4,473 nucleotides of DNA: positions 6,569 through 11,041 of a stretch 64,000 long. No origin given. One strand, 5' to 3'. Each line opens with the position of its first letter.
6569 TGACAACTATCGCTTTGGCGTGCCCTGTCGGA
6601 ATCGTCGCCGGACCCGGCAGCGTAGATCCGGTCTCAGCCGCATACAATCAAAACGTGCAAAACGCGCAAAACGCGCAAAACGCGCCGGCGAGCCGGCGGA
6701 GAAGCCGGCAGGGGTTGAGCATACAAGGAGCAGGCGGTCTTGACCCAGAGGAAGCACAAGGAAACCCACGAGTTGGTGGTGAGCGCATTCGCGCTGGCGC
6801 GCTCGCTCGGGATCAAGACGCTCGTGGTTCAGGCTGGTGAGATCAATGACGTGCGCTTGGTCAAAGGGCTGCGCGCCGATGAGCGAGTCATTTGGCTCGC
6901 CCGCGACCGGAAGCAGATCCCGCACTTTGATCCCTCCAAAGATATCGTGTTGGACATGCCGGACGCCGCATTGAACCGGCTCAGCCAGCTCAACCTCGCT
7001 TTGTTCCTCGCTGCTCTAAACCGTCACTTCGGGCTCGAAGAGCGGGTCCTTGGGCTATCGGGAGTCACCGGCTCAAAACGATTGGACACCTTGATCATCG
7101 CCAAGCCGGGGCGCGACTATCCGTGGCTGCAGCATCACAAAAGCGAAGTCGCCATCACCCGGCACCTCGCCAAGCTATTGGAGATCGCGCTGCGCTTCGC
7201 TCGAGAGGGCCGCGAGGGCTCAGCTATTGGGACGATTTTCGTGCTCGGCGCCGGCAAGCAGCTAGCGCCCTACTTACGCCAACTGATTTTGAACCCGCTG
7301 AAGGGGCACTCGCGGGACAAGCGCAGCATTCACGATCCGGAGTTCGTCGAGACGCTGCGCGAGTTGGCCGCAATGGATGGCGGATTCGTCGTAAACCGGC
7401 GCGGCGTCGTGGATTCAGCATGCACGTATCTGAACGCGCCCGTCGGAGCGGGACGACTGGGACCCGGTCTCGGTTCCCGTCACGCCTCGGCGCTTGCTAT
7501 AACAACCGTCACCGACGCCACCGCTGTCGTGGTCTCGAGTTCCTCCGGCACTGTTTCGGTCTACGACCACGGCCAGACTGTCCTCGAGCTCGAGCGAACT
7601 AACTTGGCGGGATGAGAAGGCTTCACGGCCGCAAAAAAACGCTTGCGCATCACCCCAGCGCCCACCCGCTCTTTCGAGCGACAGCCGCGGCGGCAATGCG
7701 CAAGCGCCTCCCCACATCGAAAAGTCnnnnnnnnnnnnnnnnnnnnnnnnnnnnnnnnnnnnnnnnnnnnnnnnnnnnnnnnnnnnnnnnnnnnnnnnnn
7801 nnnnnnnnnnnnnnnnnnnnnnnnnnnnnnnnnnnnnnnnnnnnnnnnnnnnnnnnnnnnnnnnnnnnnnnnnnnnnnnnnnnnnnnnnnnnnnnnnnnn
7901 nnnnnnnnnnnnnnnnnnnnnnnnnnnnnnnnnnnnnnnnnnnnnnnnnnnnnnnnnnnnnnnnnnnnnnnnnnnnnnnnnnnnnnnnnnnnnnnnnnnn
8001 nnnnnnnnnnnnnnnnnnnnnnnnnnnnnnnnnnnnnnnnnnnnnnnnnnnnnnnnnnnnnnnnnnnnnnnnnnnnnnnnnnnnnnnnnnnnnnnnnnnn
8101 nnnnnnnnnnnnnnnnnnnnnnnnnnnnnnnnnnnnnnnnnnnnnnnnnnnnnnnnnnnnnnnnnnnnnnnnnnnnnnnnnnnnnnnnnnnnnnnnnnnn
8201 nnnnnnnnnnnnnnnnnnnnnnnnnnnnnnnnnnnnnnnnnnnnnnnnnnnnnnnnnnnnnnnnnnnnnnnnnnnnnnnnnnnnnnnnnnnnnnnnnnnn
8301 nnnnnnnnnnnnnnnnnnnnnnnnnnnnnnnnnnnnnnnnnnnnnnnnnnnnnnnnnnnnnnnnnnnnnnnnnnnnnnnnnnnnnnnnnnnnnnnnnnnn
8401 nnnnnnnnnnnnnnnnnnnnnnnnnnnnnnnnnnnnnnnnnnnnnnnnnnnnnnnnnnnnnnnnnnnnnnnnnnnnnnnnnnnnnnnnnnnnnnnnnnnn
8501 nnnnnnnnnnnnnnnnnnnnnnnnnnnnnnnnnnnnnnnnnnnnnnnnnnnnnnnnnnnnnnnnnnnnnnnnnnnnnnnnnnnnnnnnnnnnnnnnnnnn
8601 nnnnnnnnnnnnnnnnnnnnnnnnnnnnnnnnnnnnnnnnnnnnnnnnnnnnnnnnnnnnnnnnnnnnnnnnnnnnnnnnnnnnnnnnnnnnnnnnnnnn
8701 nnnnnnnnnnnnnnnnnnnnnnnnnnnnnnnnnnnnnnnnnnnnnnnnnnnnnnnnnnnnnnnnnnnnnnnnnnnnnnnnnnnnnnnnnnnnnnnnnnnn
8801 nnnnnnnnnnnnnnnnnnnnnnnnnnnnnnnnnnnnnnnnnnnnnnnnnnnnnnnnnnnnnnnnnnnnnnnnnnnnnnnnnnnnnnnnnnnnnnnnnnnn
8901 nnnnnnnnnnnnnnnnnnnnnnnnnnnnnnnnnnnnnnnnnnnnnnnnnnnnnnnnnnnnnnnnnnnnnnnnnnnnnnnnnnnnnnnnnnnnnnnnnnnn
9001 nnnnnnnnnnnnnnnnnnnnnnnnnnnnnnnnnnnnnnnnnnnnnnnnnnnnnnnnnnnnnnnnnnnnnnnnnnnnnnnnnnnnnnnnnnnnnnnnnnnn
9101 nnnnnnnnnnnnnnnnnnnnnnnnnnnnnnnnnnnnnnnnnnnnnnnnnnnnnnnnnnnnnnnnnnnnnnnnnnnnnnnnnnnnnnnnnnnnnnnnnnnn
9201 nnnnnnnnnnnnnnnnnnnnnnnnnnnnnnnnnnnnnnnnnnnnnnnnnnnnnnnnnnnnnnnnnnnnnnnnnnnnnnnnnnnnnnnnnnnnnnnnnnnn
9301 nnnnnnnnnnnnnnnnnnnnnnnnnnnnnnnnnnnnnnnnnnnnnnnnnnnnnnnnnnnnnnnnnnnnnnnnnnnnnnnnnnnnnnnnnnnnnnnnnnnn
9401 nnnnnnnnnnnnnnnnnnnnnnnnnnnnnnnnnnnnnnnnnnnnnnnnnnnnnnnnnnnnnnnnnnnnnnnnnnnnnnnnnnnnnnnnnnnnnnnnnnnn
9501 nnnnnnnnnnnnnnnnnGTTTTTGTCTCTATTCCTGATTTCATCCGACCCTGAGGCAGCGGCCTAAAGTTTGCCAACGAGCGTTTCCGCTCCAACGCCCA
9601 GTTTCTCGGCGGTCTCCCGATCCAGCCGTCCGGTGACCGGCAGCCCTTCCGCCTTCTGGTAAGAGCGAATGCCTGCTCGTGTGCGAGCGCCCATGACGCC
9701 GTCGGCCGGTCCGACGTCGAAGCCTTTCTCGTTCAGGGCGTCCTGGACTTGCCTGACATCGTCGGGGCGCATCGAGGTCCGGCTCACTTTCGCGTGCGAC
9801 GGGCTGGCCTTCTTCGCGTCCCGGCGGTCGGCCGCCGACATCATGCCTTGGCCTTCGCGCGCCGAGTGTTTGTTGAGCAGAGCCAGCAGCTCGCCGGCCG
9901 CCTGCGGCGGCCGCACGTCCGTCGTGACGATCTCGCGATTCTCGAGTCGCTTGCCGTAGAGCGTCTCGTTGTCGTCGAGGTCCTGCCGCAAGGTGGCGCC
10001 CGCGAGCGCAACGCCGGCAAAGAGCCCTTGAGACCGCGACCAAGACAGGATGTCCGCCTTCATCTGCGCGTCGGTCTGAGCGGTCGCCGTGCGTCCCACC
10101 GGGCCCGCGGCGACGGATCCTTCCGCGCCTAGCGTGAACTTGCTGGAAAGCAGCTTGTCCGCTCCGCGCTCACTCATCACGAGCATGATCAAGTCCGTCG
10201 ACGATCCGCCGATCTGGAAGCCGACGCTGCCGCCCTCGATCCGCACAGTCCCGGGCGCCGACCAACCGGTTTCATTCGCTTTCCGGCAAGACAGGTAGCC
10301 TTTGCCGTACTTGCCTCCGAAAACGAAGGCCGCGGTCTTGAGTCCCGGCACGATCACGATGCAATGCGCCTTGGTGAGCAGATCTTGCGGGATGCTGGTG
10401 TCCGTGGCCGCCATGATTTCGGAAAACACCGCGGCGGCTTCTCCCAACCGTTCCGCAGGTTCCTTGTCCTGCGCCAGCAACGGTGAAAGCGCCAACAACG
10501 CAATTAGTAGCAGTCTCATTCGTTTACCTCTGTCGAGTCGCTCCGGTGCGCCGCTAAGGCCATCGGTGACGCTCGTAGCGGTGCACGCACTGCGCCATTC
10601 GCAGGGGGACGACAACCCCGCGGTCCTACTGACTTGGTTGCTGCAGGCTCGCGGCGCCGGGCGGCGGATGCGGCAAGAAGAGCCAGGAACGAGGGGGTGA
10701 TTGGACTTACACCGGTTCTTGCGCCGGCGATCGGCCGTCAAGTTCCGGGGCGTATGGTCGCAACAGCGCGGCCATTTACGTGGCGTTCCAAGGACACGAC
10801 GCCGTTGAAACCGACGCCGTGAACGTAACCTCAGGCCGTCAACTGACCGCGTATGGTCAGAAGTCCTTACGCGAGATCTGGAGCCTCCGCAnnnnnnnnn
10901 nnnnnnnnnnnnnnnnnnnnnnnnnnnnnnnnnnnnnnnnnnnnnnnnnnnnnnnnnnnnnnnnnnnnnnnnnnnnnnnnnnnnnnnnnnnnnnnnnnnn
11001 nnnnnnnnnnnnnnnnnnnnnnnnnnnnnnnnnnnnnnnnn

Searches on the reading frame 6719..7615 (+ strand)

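Call 19: search_protein_families(library=pfam, proteins=[window:6719-7615:+])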
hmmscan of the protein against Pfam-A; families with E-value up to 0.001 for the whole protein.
window:6719-7615:+ (298 aa): 1 family
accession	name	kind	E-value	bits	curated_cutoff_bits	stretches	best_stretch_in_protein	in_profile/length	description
PF02457.21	DAC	-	9.5e-18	64.4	27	1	161-286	3-118/119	DisA bacterial checkpoint controller nucleotide-binding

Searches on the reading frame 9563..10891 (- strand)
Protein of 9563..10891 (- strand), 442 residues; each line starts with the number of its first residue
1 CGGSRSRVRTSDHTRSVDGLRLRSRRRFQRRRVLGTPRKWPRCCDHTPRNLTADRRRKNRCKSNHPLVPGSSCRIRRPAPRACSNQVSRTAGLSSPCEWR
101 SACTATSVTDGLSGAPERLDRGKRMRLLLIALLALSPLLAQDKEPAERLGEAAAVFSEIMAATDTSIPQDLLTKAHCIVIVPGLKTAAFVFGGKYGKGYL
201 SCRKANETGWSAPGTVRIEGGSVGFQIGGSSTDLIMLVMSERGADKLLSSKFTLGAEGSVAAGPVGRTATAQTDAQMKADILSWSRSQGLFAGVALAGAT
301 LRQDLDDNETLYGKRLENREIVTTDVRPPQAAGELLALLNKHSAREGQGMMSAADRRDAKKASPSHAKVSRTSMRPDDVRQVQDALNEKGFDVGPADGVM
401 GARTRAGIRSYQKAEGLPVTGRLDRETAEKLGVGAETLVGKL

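Call 19: search_protein_families(library=pfam, proteins=[window:9563-10891:-])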
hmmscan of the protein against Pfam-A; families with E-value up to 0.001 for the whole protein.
window:9563-10891:- (442 aa): 3 families
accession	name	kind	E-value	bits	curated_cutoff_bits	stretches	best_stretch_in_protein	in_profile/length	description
PF04366.17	Ysc84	-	5.2e-35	120.4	25.1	1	220-341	2-126/127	Las17-binding protein actin regulator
PF01471.23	PG_binding_1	-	7.4e-17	61.7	23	1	376-431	2-57/57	Putative peptidoglycan binding domain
PF06577.17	EipA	-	9.7e-05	22.7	30.8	1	186-260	47-113/160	Envelope integrity protein A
